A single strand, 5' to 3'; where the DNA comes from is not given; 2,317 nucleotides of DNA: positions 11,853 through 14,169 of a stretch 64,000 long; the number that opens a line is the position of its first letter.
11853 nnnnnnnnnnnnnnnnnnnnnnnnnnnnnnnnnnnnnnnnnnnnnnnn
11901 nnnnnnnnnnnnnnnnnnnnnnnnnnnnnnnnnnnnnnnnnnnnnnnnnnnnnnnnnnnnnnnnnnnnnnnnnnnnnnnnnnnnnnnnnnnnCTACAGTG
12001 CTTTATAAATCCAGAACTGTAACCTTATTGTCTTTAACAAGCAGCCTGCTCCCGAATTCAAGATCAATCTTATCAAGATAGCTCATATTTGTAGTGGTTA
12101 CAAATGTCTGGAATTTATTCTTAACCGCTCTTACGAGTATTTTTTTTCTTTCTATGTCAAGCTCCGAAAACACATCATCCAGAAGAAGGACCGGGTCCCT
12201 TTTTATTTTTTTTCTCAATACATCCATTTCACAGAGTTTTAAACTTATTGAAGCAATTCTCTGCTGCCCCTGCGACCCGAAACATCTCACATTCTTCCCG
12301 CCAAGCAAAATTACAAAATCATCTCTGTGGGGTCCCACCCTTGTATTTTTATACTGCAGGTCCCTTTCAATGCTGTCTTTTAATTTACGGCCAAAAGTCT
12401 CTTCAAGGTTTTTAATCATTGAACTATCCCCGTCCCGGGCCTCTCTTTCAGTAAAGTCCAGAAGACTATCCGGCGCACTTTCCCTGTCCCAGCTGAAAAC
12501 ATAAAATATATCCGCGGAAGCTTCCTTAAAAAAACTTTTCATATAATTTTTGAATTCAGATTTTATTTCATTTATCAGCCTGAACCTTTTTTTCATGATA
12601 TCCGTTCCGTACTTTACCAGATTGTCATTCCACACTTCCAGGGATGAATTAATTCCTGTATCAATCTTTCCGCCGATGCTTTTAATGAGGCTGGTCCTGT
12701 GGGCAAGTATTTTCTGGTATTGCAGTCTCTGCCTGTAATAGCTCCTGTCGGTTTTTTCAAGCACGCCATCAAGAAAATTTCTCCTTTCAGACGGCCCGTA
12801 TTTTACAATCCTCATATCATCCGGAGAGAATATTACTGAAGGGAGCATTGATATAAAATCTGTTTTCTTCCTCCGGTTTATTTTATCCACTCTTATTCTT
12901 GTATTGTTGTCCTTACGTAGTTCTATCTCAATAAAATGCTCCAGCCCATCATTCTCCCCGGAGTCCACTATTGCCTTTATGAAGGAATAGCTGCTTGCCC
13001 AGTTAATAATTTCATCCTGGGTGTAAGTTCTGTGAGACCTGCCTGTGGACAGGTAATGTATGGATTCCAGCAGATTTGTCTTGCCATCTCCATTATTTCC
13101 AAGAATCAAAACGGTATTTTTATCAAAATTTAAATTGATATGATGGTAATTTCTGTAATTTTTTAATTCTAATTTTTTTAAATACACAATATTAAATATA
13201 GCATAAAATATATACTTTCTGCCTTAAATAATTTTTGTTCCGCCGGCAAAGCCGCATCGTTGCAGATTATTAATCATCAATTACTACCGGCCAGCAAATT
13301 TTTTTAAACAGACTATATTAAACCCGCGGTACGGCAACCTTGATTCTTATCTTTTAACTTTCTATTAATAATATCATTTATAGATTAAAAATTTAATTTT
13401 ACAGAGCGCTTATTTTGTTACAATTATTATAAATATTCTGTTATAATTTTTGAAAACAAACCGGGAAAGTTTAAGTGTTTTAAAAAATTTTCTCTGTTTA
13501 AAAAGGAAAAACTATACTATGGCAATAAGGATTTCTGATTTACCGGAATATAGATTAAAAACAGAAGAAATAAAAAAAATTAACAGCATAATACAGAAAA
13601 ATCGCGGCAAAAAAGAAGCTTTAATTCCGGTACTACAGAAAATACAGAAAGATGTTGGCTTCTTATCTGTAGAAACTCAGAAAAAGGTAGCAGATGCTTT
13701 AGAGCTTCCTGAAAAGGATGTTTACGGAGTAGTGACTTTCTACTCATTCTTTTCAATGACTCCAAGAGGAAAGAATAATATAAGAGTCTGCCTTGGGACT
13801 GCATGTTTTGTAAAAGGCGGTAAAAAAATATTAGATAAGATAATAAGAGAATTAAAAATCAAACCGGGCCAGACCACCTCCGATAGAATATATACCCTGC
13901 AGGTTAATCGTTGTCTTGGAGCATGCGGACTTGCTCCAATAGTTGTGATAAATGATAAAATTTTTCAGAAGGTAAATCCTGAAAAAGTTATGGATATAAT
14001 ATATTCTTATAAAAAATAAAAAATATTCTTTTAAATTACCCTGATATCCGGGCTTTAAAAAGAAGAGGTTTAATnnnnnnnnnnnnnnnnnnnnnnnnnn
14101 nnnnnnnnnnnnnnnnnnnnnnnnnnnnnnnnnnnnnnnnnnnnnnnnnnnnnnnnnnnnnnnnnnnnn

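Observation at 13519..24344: Two NuoE/NuoF sets flanking one formate dehydrogenase: candidate electron-bifurcating FDH with a hydrogenase-less NuoEFG-like module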

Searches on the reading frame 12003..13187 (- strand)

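Call 8: search_protein_families(library=pfam, proteins=[window:12003-13187:-], max_evalue=0.00001)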
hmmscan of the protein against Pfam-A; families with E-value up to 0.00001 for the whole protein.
window:12003-13187:- (394 aa): 4 families
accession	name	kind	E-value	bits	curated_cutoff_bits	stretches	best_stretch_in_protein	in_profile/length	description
PF02463.25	SMC_N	-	1.6e-23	83.8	40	1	2-375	1-206/220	RecF/RecN/SMC N terminal domain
PF13476.12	AAA_23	-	5.8e-14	53.6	27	1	5-122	1-114/201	AAA domain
PF13175.12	AAA_15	-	3e-10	40.7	32.1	1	1-237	1-210/374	AAA ATPase domain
PF13304.12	AAA_21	-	6.6e-06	26.8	27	0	179-365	122-297/304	AAA domain, putative AbiEii toxin, Type IV TA system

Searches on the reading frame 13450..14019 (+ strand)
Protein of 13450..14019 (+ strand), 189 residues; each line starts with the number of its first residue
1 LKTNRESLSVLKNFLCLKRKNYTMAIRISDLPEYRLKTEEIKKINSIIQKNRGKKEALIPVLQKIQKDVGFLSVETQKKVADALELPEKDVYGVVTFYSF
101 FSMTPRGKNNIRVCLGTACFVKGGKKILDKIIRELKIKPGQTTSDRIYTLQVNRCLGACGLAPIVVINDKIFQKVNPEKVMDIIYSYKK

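Call 4: search_protein_families(library=pfam, proteins=[window:13450-14019:+], max_evalue=0.001)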
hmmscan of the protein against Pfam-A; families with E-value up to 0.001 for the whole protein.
window:13450-14019:+ (189 aa): 1 family
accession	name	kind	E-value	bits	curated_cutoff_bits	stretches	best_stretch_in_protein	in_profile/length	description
PF01257.25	2Fe-2S_thioredx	-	4.7e-49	166.4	24.8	1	44-188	1-145/145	Thioredoxin-like [2Fe-2S] ferredoxin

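Call 5: search_protein_families(library=ncbifam, proteins=[window:13450-14019:+], max_evalue=0.001)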
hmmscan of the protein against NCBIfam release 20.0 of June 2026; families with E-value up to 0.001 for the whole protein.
window:13450-14019:+ (189 aa): 9 families
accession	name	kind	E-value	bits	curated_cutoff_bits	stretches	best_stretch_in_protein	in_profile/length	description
NF005747.0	PRK07571.1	equivalog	5.2e-46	156.4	224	1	39-187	20-168/173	bidirectional hydrogenase complex protein HoxE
NF005722.0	PRK07539.1-2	equivalog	9.4e-43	146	141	1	35-187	4-156/157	NADH-quinone oxidoreductase subunit NuoE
TIGR01958.1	nuoE_fam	subfamily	7.8e-40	136.4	142.4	1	50-188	8-148/148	NADH-quinone oxidoreductase subunit NuoE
NF005725.0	PRK07539.1-5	equivalog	2.2e-38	131.7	220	1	32-188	13-172/174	NADH-quinone oxidoreductase subunit NuoE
NF004638.0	PRK05988.1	equivalog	5.6e-34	117.2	198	1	37-187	7-157/159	formate dehydrogenase subunit gamma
NF005721.0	PRK07539.1-1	equivalog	8.7e-31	107.3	308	1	38-186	28-176/292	NADH-quinone oxidoreductase subunit NuoE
NF005723.0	PRK07539.1-3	equivalog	4.9e-27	94.7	226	1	37-184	3-153/158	NADH-quinone oxidoreductase subunit NuoE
NF005724.0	PRK07539.1-4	equivalog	1.5e-23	83.8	280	1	38-187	20-172/240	NADH-quinone oxidoreductase subunit NuoE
NF009040.0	PRK12373.1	equivalog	1.8e-18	67.4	514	1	54-187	35-169/400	NADH-quinone oxidoreductase subunit E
